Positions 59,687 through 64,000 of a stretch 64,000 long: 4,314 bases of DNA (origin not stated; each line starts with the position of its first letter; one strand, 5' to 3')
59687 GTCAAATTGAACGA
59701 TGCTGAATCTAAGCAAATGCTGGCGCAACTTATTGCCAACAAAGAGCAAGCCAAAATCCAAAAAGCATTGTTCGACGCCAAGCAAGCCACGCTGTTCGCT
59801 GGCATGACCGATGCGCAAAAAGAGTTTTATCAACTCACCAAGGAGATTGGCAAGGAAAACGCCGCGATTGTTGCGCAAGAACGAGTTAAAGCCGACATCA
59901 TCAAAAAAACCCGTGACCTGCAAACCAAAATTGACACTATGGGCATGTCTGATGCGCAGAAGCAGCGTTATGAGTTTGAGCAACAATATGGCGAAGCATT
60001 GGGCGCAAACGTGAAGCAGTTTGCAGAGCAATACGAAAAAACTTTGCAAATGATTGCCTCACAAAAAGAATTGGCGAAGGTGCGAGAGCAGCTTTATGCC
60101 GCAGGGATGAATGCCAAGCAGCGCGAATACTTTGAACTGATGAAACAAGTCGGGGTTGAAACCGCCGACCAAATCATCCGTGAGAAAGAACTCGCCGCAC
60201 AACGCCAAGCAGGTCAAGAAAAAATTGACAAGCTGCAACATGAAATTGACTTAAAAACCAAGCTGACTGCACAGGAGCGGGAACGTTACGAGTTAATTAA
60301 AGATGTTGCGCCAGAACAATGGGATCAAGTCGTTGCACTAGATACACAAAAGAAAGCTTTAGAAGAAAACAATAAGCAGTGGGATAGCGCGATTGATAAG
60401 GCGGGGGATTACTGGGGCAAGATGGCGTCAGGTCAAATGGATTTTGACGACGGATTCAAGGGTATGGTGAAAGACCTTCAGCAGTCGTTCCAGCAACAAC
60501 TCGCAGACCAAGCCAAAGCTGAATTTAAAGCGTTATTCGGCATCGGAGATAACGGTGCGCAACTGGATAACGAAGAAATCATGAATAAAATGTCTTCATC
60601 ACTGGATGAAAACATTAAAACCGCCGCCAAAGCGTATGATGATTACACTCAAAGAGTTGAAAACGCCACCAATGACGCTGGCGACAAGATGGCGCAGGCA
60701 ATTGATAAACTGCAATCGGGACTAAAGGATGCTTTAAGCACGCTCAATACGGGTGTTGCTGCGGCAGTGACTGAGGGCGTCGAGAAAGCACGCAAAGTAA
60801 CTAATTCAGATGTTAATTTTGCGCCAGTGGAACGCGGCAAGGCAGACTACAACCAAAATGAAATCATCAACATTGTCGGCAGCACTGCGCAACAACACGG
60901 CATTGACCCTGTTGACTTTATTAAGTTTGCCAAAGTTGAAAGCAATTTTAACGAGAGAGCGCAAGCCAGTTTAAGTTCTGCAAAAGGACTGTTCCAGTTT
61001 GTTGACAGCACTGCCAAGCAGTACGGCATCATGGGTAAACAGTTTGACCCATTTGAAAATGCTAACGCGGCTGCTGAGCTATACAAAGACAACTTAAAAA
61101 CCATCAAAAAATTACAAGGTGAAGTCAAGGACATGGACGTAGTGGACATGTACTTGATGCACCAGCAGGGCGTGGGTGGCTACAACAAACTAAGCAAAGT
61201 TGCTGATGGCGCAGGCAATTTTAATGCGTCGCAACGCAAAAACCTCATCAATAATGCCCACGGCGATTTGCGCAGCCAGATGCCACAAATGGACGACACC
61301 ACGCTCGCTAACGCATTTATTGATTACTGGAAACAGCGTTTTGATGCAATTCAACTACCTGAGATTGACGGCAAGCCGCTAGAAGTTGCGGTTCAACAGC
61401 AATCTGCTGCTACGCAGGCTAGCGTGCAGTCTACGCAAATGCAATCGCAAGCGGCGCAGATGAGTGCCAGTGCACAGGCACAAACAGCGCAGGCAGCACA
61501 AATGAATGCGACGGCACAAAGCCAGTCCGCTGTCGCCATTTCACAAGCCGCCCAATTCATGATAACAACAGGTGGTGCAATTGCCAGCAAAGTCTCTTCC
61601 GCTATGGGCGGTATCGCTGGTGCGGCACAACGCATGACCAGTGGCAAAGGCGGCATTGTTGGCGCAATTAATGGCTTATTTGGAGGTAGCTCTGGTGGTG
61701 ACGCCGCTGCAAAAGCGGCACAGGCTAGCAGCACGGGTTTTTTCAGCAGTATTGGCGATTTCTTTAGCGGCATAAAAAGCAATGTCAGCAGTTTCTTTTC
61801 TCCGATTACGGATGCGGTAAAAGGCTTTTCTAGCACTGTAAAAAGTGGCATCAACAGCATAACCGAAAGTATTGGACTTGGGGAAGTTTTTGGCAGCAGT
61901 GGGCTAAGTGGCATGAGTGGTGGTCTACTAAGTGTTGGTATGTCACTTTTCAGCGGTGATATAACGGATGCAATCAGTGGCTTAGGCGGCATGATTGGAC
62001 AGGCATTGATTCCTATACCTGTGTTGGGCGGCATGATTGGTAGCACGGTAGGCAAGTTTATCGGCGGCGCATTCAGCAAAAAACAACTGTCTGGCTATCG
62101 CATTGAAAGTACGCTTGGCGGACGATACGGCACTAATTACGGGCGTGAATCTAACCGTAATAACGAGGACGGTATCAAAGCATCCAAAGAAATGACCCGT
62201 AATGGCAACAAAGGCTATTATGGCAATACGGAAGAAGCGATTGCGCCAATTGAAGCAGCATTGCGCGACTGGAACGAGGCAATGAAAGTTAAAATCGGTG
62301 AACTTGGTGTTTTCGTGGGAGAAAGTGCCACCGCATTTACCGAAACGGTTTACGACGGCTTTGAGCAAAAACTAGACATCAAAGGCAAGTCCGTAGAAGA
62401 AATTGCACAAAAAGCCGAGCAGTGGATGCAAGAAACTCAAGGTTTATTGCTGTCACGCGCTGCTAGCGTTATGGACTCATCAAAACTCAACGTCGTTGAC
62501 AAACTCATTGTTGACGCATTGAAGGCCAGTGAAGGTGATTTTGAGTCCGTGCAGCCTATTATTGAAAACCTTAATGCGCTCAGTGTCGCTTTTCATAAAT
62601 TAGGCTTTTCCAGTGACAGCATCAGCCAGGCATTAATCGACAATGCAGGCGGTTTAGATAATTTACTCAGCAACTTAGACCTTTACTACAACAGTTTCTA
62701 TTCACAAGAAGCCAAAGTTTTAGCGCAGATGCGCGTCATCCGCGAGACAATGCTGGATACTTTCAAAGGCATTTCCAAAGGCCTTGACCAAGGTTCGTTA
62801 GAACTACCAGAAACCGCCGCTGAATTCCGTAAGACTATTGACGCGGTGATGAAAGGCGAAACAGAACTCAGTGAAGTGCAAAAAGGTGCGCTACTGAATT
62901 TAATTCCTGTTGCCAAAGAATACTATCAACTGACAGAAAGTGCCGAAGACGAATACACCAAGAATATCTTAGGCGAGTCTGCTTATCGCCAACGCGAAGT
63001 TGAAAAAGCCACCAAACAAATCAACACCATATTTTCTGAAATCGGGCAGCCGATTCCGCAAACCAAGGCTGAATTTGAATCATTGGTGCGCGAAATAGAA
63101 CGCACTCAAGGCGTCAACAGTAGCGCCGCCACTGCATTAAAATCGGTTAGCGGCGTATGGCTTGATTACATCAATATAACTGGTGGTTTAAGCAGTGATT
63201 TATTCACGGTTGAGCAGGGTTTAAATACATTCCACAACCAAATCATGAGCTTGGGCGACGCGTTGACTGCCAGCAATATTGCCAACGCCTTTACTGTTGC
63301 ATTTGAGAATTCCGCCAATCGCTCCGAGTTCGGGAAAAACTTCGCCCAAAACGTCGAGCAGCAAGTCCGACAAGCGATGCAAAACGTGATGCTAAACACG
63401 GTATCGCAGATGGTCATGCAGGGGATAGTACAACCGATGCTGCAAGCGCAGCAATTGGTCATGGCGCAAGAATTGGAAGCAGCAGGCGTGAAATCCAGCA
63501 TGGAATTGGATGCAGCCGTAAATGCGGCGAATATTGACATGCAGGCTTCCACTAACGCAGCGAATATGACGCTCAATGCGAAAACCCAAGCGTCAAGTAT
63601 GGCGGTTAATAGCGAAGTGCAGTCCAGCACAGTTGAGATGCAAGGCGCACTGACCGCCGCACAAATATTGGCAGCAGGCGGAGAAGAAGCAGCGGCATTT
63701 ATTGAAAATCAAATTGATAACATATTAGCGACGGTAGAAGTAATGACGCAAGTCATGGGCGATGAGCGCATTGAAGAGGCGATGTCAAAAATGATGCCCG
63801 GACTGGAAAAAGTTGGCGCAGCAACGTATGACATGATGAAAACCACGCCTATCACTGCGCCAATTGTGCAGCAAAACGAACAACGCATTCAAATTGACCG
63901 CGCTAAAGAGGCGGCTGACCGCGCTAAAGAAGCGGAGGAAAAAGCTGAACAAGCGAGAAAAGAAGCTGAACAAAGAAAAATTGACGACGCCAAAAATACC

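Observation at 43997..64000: One uninterrupted >20-kb reading frame (>6,668 codons, still open at the window end) missing from the ORF track: a giant tape-measure-like protein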

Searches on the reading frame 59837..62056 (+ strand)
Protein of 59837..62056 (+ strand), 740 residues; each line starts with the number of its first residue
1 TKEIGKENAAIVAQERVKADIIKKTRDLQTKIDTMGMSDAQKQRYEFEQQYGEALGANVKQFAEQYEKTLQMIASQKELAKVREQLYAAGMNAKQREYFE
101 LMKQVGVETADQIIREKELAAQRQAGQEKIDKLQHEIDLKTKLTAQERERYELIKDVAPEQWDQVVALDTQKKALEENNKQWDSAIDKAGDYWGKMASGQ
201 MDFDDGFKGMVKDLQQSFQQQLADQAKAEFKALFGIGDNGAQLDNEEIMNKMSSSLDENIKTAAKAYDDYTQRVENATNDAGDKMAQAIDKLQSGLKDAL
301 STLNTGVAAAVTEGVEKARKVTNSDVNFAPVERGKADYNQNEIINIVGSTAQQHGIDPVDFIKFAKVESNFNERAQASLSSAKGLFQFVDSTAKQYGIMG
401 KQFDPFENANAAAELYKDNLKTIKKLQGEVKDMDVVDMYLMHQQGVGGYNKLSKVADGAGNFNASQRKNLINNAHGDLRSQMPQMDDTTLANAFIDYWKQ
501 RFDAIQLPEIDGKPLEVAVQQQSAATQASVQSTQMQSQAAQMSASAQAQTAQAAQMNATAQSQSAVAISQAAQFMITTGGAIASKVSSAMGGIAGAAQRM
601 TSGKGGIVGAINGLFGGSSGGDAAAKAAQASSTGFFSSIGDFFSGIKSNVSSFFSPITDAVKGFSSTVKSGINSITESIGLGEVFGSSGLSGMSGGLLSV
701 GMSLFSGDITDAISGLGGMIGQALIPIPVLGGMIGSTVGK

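Call 42: search_protein_families(library=pfam, proteins=[window:59837-62056:+], max_evalue=0.1)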
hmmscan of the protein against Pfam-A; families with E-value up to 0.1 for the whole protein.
window:59837-62056:+ (740 aa): 2 families
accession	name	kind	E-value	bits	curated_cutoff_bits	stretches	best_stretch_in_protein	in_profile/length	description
PF01464.25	SLT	-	1.1e-10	41.5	21.3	1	349-425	5-85/117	Transglycosylase SLT domain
PF08539.16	HbrB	-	0.059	13.8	22.7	0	468-551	55-131/166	HbrB-like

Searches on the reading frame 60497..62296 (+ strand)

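Call 69: search_protein_families(library=ncbifam, proteins=[window:60497-62296:+], max_evalue=0.01)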
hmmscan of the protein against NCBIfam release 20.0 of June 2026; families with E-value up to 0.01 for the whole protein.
window:60497-62296:+ (600 aa): 1 family
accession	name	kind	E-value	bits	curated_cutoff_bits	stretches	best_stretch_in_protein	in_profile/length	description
NF008050.0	PRK10783.1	equivalog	0.0021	16.4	508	1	138-182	118-161/457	murein transglycosylase D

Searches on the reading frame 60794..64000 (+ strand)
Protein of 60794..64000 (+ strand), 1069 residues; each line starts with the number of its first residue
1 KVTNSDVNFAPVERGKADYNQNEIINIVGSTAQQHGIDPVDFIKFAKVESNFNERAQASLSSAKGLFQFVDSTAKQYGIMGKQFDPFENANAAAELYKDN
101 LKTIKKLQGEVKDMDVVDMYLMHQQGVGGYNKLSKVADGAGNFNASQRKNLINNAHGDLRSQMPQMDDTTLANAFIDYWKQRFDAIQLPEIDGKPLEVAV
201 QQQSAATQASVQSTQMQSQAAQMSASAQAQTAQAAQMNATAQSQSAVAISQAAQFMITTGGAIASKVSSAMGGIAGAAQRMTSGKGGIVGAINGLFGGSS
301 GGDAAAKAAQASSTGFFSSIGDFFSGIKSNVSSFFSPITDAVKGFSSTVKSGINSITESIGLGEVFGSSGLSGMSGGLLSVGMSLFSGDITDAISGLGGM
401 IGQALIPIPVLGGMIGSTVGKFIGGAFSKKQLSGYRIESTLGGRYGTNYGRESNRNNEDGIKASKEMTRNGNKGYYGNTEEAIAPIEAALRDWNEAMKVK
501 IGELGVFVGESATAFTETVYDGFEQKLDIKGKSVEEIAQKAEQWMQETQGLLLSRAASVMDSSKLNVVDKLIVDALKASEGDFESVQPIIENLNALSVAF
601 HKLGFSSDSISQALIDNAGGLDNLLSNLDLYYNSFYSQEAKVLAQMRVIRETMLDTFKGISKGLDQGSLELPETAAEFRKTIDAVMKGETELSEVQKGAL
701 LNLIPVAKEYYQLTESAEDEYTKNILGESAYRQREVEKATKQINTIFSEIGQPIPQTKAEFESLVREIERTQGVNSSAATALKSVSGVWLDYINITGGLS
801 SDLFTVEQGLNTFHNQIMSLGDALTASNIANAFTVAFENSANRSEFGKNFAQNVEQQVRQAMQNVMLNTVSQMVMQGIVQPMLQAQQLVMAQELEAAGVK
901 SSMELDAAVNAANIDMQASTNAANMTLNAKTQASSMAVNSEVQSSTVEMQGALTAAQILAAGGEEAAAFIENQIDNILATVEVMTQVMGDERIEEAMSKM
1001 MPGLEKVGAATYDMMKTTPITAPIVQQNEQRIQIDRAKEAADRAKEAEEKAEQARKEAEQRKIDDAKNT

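Call 15: find_homologous_proteins(query=window:60797-64000:+, max_evalue=0.00001)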
Query window:60797-64000:+ (1068 aa): 1 proteins with E <= 0.00001 among 8000 candidates.
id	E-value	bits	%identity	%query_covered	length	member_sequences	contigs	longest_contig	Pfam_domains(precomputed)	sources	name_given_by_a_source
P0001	1.8e-6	45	38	14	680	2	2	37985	PF01464.26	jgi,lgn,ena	jgi:hypothetical protein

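Call 76: predict_structure(protein=window:60794-64000:+)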
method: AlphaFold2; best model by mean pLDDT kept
length: 1069 residues; sequences in the alignment: 1
mean_pLDDT: 40.1   pTM: 0.22
mean pLDDT of the five models: 40.1, 39.4, 36.0, 35.8, 29.7
residues with pLDDT >= 90: 0; 70-90: 0; 50-70: 107; < 50: 962
segments of 3 or more residues with pLDDT < 50: 1-26, 31-147, 149-152, 181-285, 287-295, 297-299, 301-527, 529-734, 773-775, 792-1034
pLDDT, mean of each block of 10 residues (from residue 1): 35 39 47 46 38 32 34 36 37 40 46 45 42 44 44 50 52 53 39 34 34 34 33 35 32 34 35 39 47 47 45 42 39 36 38 36 40 43 37 42 38 34 33 27 30 37 38 35 37 40 36 41 47 46 44 36 35 40 39 36 32 34 36 35 38 41 35 40 46 40 38 36 35 49 55 57 66 52 53 41 33 35 32 34 38 42 37 35 38 41 41 38 36 32 34 36 40 40 36 39 42 42 43 50 58 59 53
secondary structure, 60 per line:
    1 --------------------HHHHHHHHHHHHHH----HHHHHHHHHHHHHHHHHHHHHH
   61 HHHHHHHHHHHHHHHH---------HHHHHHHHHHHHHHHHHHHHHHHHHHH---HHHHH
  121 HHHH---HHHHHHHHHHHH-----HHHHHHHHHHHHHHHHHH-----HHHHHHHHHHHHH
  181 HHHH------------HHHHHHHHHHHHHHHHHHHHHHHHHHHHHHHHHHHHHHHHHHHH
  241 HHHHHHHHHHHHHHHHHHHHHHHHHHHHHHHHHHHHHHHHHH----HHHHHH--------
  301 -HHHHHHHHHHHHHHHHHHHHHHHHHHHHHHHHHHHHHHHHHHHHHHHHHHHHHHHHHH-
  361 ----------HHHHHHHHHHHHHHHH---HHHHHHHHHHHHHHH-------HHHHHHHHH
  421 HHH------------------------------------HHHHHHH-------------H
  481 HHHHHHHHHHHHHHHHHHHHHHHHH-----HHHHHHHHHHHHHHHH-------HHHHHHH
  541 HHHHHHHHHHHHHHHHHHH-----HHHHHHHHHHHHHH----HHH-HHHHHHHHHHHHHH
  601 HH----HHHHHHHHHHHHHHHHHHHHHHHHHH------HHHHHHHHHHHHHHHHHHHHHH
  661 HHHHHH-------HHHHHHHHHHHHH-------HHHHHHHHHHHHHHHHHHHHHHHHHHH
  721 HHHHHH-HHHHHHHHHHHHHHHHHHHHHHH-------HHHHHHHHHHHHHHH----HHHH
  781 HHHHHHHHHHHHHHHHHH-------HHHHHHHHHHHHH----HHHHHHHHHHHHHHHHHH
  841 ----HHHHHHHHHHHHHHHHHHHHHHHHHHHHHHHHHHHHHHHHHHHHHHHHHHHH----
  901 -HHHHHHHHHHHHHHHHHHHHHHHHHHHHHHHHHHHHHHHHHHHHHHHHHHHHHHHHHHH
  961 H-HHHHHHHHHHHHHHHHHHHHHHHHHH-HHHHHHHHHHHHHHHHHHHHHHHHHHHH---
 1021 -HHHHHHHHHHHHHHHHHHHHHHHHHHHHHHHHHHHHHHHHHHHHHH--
elements in order (helices of 4 or more, strands of 3 or more residues): H21-34 H39-76 H86-112 H116-124 H128-139 H145-162 H168-184 H197-282 H287-292 H302-359 H371-386 H390-404 H412-423 H460-466 H480-505 H511-526 H534-559 H565-578 H587-602 H607-632 H639-666 H674-686 H694-726 H728-750 H758-772 H777-798 H806-818 H823-840 H845-896 H902-961 H963-988 H990-1017 H1022-1067

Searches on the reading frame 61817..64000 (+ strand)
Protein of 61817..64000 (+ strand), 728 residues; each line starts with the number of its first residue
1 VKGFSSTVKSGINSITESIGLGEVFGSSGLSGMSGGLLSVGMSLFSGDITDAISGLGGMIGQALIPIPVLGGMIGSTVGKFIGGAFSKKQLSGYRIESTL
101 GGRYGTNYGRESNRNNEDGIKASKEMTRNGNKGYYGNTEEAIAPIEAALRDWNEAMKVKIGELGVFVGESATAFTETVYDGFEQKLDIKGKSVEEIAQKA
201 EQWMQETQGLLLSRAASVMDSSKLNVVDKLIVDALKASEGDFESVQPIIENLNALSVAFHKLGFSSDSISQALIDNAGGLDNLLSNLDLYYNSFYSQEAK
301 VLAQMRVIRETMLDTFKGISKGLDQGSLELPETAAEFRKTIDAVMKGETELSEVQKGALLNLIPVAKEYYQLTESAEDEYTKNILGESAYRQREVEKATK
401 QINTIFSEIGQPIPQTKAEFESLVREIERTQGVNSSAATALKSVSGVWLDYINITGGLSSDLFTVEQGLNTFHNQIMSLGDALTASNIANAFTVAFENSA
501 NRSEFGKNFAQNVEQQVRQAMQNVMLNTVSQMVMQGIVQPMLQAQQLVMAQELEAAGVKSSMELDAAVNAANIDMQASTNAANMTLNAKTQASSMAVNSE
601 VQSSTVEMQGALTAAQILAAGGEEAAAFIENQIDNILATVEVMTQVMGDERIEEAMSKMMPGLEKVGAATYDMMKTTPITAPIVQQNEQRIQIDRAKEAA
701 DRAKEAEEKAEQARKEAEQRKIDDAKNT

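Call 42: search_protein_families(library=pfam, proteins=[window:61817-64000:+], max_evalue=0.1)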
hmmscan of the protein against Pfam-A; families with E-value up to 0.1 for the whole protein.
window:61817-64000:+ (728 aa): 3 families
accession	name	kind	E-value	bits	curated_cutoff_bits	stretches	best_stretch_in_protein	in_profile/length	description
PF24952.1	DUF7761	-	0.033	14.7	27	0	664-718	45-99/105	Domain of unknown function (DUF7761)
PF09538.15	FYDLN_acid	-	0.05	14.7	23.9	0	668-725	17-73/105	Protein of unknown function (FYDLN_acid)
PF10475.15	Vps54_N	-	0.08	12.7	27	0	284-367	23-107/291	Vacuolar-sorting protein 54, of GARP complex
